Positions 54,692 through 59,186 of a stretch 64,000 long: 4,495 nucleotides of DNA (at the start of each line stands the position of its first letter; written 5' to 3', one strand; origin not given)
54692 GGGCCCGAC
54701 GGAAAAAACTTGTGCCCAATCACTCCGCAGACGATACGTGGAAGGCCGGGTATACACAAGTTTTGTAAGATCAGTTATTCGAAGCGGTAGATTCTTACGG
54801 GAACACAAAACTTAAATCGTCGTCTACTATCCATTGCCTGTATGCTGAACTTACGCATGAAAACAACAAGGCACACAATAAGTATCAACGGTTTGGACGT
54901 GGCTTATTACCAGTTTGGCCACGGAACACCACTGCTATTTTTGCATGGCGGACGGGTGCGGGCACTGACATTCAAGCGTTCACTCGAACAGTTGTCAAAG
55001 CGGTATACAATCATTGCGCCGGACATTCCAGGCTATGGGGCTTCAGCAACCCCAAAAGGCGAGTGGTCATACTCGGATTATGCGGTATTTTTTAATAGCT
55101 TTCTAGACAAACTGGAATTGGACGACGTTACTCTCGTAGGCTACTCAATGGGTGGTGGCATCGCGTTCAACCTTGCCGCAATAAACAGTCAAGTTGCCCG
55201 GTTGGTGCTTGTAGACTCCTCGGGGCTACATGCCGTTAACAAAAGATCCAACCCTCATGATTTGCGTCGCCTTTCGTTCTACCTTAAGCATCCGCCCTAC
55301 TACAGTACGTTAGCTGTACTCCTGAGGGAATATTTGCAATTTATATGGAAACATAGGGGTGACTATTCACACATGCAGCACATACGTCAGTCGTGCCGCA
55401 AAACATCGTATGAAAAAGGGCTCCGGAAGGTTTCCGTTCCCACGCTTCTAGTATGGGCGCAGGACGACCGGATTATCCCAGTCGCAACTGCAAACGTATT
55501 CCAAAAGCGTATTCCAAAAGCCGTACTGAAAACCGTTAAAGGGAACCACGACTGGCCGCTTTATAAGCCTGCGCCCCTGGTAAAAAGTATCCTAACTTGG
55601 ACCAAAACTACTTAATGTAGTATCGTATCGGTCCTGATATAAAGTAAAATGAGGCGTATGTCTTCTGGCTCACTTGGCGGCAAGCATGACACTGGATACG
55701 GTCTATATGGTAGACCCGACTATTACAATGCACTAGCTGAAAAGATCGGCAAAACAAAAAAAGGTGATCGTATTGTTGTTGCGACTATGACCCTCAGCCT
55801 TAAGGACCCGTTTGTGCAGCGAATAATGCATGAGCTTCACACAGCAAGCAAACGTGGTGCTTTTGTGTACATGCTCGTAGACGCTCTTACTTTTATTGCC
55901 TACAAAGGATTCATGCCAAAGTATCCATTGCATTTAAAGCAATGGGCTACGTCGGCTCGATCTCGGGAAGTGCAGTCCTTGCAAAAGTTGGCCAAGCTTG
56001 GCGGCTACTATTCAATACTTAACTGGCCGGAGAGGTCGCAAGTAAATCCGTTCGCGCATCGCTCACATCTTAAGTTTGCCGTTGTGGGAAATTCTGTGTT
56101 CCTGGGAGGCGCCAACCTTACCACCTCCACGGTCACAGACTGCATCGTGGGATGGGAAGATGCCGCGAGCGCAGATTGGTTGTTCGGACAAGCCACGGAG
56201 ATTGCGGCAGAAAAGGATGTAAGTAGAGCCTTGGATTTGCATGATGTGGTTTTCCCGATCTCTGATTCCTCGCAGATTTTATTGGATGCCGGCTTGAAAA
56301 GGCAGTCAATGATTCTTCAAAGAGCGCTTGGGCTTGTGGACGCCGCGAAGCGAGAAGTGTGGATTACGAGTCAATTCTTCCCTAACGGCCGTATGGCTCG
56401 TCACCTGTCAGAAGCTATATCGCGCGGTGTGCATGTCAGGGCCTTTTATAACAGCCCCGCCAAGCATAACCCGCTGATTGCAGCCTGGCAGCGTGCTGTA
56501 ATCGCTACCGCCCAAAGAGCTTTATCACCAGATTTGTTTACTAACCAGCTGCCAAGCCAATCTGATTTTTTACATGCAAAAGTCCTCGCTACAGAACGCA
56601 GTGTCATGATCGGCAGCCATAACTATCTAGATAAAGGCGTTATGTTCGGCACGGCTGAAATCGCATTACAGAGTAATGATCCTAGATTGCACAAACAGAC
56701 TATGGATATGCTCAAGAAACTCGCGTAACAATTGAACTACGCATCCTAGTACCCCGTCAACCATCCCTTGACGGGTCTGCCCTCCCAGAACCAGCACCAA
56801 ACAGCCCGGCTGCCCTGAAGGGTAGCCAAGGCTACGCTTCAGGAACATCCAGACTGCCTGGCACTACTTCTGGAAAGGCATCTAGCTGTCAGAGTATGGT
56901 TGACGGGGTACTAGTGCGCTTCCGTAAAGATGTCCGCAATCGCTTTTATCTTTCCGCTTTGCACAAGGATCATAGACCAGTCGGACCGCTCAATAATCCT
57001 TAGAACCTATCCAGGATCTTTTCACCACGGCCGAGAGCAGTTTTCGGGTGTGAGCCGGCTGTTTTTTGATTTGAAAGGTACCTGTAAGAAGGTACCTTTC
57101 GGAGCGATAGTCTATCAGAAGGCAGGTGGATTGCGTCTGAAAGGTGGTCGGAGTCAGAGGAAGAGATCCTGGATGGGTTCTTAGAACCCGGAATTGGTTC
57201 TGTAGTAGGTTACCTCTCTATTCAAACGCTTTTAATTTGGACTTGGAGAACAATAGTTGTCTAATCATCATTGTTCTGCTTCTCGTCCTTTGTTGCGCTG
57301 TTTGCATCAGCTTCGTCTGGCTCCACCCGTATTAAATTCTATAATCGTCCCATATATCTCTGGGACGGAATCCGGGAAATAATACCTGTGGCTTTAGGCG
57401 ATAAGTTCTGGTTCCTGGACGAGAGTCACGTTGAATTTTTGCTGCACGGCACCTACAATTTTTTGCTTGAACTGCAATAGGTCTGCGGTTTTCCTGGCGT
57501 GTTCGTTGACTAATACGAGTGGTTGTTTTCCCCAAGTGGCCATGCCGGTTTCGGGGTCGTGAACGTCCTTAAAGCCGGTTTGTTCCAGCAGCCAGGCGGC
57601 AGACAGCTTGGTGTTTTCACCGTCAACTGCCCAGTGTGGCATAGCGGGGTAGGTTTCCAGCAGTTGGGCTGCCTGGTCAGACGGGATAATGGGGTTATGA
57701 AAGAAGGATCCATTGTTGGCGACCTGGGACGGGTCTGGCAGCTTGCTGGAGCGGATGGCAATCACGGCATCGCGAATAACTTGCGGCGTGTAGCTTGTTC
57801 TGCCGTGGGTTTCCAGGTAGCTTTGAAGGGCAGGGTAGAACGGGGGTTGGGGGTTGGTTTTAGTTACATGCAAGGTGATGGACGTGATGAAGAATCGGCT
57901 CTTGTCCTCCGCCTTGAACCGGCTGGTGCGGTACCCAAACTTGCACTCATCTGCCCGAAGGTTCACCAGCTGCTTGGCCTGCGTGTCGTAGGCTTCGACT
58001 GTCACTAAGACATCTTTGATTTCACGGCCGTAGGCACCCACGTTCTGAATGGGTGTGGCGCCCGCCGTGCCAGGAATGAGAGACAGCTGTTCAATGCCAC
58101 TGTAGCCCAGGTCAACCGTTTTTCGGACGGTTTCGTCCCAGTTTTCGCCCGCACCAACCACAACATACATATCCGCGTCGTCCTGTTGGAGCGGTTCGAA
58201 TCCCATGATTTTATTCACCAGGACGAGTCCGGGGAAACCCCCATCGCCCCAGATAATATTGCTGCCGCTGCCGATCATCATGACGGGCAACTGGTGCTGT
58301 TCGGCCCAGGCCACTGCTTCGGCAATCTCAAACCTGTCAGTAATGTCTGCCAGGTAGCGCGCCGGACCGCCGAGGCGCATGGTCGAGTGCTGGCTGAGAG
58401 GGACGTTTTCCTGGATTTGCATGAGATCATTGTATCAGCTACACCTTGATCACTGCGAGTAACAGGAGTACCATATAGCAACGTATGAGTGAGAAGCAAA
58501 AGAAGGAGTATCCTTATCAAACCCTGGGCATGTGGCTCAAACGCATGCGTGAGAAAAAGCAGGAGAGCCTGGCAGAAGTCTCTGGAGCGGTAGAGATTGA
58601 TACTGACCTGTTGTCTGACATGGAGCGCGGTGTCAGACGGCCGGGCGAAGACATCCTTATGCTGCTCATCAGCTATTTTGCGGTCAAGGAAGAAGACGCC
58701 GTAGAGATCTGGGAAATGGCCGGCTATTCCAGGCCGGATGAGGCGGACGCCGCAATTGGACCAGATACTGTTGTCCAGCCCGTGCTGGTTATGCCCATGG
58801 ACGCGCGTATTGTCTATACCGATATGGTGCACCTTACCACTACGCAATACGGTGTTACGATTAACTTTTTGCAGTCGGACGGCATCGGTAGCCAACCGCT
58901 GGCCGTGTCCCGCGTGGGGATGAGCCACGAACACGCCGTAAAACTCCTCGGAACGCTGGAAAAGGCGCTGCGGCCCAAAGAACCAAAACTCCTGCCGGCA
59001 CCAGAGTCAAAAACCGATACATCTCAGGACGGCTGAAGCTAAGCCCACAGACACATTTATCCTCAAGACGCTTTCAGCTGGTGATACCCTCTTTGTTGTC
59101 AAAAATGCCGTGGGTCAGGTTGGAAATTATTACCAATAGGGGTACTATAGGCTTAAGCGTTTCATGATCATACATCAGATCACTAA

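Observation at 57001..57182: MITE-like family with ~23-bp terminal inverted repeats and nested cores of 0, 26 and 138 nt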

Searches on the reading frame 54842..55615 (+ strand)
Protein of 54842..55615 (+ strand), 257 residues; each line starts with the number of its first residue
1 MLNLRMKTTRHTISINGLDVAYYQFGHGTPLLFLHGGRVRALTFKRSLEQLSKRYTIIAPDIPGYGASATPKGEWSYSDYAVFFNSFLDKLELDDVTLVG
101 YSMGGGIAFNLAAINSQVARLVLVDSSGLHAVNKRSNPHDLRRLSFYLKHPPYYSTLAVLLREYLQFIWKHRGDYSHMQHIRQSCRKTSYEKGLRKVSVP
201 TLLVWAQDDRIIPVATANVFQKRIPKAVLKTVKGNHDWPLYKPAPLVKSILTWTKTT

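Call 46: search_protein_families(library=pfam, proteins=[window:54842-55615:+], max_evalue=0.01)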
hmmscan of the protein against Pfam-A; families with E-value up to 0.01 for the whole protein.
window:54842-55615:+ (257 aa): 8 families
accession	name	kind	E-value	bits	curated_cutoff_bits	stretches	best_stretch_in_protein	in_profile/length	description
PF00561.26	Abhydrolase_1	-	2.5e-26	93.3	25.8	2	30-139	2-107/245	alpha/beta hydrolase fold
PF12697.13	Abhydrolase_6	-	2.7e-20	74.4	26.3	1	31-247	1-215/217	Alpha/beta hydrolase family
PF12146.15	Hydrolase_4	-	2.2e-11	43.9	27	1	32-227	8-220/239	Serine aminopeptidase, S33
PF12740.14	PETase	-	0.00058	19.8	28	0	191-255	161-230/263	PET hydrolase-like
PF06342.18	DUF1057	-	0.0006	19.4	21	1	47-146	57-155/297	Alpha/beta hydrolase of unknown function (DUF1057)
PF00975.26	Thioesterase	-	0.003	18.3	26.4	1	96-139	68-114/226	Thioesterase domain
PF08840.17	BAAT_C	-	0.0035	17.8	20.9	1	86-215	14-130/210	BAAT / Acyl-CoA thioester hydrolase C terminal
PF01738.24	DLH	-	0.0086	16.1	21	0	94-121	97-124/217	Dienelactone hydrolase family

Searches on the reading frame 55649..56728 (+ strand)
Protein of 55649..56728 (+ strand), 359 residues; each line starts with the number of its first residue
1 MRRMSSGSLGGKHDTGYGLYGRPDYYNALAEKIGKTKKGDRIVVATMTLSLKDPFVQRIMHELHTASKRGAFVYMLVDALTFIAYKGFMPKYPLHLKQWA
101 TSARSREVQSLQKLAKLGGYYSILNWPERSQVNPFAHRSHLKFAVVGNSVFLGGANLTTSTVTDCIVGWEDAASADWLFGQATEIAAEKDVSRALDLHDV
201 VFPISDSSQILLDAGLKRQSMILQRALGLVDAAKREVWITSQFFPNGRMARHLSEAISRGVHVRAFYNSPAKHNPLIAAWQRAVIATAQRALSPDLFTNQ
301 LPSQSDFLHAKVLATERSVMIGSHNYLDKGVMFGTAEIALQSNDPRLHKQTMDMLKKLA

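Call 14: search_protein_families(library=pfam, proteins=[window:55649-56728:+], max_evalue=0.01)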
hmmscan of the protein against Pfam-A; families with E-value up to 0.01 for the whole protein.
window:55649-56728:+ (359 aa): 1 family
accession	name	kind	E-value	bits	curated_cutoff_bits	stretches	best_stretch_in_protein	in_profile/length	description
PF13091.12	PLDc_2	-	9.8e-20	71.2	27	2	230-356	5-129/132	PLD-like domain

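Call 15: find_encoding_contigs(protein=window:55649-56728:+, flank=10000, max_places=10)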
Protein window:55649-56728:+ (359 aa): no gene with exactly this product is on record in the collection.

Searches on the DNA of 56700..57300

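Call 74: search_rna_families(source=window, start=56700, end=57300, threshold=evalue, max_evalue=10)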
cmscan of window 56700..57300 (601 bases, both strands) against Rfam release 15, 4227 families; matches with E-value up to 10: 4.
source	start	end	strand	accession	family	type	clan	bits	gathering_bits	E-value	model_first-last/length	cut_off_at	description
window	56745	56916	-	RF04168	MIR839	Gene; miRNA;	-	49.7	200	7e-09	35-229/267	no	MIR839 microRNA precursor family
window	57244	57277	-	RF01178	snoR77Y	Gene; snRNA; snoRNA; CD-box;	CL00057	15.3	52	7.9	1-85/85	no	Small nucleolar RNA snoR77Y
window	56805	56853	-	RF03520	mir-3059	Gene; miRNA;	-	14.1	88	9.6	1-59/59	no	mir-3059 microRNA precursor family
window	56785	56873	-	RF00781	mir-505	Gene; miRNA;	-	13.6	60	9.8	8-78/83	no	mir-505 microRNA precursor family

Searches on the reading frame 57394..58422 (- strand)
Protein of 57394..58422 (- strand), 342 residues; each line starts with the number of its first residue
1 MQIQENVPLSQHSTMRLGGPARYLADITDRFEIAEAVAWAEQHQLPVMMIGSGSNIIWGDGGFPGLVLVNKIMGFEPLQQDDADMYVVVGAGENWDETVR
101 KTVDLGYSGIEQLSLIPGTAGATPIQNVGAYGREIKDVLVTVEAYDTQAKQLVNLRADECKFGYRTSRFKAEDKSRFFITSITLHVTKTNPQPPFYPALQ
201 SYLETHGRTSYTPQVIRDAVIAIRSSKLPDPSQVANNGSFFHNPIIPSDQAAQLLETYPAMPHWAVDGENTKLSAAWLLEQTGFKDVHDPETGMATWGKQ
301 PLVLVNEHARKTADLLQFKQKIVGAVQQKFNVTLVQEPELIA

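Call 14: search_protein_families(library=pfam, proteins=[window:57394-58422:-], max_evalue=0.01)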
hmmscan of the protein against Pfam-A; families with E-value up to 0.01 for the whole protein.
window:57394-58422:- (342 aa): 2 families
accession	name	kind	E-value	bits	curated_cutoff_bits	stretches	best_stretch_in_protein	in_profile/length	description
PF01565.28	FAD_binding_4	-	2.1e-20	73.3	26.4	1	28-148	8-132/139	FAD binding domain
PF02873.21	MurB_C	-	1.4e-16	60.9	27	1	216-341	2-99/99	UDP-N-acetylenolpyruvoylglucosamine reductase, C-terminal domain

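Call 16: find_homologous_proteins(query=window:57394-58422:-, max_evalue=1e-30)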
Query window:57394-58422:- (342 aa): 7981 proteins with E <= 1e-30 among 8000 candidates; the best 120 are listed.
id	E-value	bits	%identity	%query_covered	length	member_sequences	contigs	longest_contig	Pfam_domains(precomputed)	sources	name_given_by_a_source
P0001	2.0e-229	778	100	100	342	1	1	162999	PF01565.29,PF02873.22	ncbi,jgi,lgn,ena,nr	ncbi:MAG TPA: UDP-N-acetylmuramate dehydrogenase [Candidatus Limnocylindria bacterium]|nr:UDP-N-acet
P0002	1.6e-183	627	80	100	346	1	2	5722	PF01565.29,PF02873.22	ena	-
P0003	1.3e-181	621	79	100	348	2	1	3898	PF01565.29,PF02873.22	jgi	jgi:UDP-N-acetylmuramate dehydrogenase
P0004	3.6e-175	600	77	100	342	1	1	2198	PF01565.29,PF02873.22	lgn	-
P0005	9.9e-174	595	75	100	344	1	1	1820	PF01565.29,PF02873.22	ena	-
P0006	7.4e-172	589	76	100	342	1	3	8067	PF01565.29,PF02873.22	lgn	-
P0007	2.5e-170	584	74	100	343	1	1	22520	PF01565.29,PF02873.22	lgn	-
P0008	8.1e-169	579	74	100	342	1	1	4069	PF01565.29,PF02873.22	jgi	jgi:UDP-N-acetylmuramate dehydrogenase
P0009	1.1e-167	575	74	100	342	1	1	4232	PF01565.29,PF02873.22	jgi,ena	-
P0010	7.1e-167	573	74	99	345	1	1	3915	PF01565.29,PF02873.22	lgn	-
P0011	3.1e-165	567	74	100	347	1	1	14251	PF01565.29,PF02873.22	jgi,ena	-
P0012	3.5e-162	557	71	100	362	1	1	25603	PF01565.29,PF02873.22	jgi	jgi:UDP-N-acetylmuramate dehydrogenase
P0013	1.5e-160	552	75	94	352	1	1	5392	PF01565.29,PF02873.22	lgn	-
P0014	4.0e-160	550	71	100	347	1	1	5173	PF01565.29,PF02873.22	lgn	-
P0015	4.9e-160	550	71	100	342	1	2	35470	PF01565.29,PF02873.22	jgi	jgi:UDP-N-acetylmuramate dehydrogenase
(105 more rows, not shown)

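Call 20: find_encoding_contigs(protein=P0001, flank=10000, max_places=6)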
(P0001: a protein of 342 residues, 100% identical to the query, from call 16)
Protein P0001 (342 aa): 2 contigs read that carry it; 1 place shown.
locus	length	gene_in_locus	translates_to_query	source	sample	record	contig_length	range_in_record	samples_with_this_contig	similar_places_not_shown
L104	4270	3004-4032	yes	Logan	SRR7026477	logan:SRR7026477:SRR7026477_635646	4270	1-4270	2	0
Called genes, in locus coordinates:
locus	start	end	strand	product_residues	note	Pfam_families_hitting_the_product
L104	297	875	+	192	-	PF03575:Peptidase_S51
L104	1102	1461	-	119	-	PF01638:HxlR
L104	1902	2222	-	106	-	-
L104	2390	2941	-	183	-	-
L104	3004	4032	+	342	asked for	PF01565:FAD_binding_4, PF02873:MurB_C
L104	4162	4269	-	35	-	?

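Call 37: find_encoding_contigs(protein=P0002, flank=10000, max_places=3)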
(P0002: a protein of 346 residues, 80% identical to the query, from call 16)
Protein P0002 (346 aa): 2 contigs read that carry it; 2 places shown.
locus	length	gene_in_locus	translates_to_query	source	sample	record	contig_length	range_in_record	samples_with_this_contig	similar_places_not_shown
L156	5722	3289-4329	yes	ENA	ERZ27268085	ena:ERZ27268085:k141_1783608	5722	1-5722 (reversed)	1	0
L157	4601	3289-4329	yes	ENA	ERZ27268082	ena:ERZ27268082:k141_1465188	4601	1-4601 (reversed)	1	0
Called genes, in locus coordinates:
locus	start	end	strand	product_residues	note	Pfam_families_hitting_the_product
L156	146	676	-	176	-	PF01725:Ham1p_like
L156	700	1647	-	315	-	-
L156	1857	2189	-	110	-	-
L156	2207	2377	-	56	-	-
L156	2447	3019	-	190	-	PF11950:DUF3467 (weak)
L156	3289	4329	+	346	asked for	PF01565:FAD_binding_4, PF02873:MurB_C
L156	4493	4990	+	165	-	-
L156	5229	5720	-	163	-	?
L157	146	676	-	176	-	PF01725:Ham1p_like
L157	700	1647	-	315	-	-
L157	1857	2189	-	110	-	-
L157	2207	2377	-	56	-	-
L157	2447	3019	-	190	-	PF11950:DUF3467 (weak)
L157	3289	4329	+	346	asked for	PF01565:FAD_binding_4, PF02873:MurB_C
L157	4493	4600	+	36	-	?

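Call 38: find_encoding_contigs(protein=P0007, flank=10000, max_places=3)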
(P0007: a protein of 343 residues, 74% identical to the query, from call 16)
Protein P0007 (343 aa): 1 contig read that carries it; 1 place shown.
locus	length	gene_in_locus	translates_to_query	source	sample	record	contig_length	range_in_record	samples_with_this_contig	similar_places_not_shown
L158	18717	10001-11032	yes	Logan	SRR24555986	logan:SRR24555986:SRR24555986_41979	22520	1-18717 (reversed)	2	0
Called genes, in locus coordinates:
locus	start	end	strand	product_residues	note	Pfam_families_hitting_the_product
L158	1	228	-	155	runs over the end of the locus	PF00293:NUDIX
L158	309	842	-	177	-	PF00293:NUDIX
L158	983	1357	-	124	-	-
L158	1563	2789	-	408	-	PF12917:YfbR-like, PF13023:HD_3, PF01966:HD (weak), PF01928:CYTH (weak)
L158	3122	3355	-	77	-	PF02796:HTH_7 (weak)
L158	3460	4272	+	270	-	-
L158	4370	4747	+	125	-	-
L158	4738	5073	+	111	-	-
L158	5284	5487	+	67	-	-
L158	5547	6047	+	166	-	-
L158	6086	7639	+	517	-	PF00239:Resolvase, PF07508:Recombinase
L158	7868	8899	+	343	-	-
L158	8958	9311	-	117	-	-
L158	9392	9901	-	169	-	PF11950:DUF3467 (weak)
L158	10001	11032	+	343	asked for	PF01565:FAD_binding_4, PF02873:MurB_C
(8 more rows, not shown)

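Call 39: find_encoding_contigs(protein=P0015, flank=10000, max_places=3)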
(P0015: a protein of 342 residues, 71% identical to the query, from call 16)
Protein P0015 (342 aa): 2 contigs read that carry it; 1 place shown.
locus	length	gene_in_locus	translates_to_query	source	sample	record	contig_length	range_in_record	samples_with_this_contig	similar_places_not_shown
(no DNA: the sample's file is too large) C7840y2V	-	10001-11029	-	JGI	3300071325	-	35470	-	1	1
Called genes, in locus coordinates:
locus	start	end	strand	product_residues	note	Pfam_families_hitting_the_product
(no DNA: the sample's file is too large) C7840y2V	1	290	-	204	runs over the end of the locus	-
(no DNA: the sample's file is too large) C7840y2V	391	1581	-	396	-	-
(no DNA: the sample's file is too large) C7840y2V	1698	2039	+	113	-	-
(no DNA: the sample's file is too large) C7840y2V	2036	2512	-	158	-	PF00186:DHFR_1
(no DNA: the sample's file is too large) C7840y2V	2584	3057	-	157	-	-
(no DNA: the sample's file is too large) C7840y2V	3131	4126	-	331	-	PF00512:HisKA, PF02518:HATPase_c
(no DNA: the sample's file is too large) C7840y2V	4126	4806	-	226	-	PF00072:Response_reg, PF00486:Trans_reg_C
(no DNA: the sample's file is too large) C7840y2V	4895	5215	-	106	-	PF00076:RRM_1, PF28441:RRM_11 (weak)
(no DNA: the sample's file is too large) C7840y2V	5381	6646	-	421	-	PF08245:Mur_ligase_M (faint), PF27239:FOL3_C, PF02875:Mur_ligase_C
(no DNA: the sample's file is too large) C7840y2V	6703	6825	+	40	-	-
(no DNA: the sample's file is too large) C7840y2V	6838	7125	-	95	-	-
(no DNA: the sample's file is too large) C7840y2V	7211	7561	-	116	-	-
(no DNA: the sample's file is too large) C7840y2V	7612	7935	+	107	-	-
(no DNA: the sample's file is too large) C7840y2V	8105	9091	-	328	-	PF13354:Beta-lactamase2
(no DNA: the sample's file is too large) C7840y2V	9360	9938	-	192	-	PF13560:HTH_31 (weak), PF11950:DUF3467 (weak)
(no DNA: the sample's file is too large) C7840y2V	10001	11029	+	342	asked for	PF01565:FAD_binding_4, PF02873:MurB_C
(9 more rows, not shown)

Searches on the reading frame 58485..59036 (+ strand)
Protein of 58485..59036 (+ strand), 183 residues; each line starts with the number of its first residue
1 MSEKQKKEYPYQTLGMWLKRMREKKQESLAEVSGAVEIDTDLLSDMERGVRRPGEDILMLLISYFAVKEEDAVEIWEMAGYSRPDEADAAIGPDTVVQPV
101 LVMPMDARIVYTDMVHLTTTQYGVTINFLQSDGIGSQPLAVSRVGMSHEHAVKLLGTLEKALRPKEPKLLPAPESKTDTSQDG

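Call 73: search_protein_families(library=pfam, proteins=[window:58485-59036:+], max_evalue=0.001)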
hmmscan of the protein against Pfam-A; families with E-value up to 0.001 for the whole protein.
window:58485-59036:+ (183 aa): 3 families
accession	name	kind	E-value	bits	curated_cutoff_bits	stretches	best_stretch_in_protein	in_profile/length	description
PF13560.12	HTH_31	-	2.1e-05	25.2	27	1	14-71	2-60/64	Helix-turn-helix domain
PF11950.13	DUF3467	-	0.00013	22.4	25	1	97-163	15-81/92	Protein of unknown function (DUF3467)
PF01381.28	HTH_3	-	0.0004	20.8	23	1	18-69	1-52/55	Helix-turn-helix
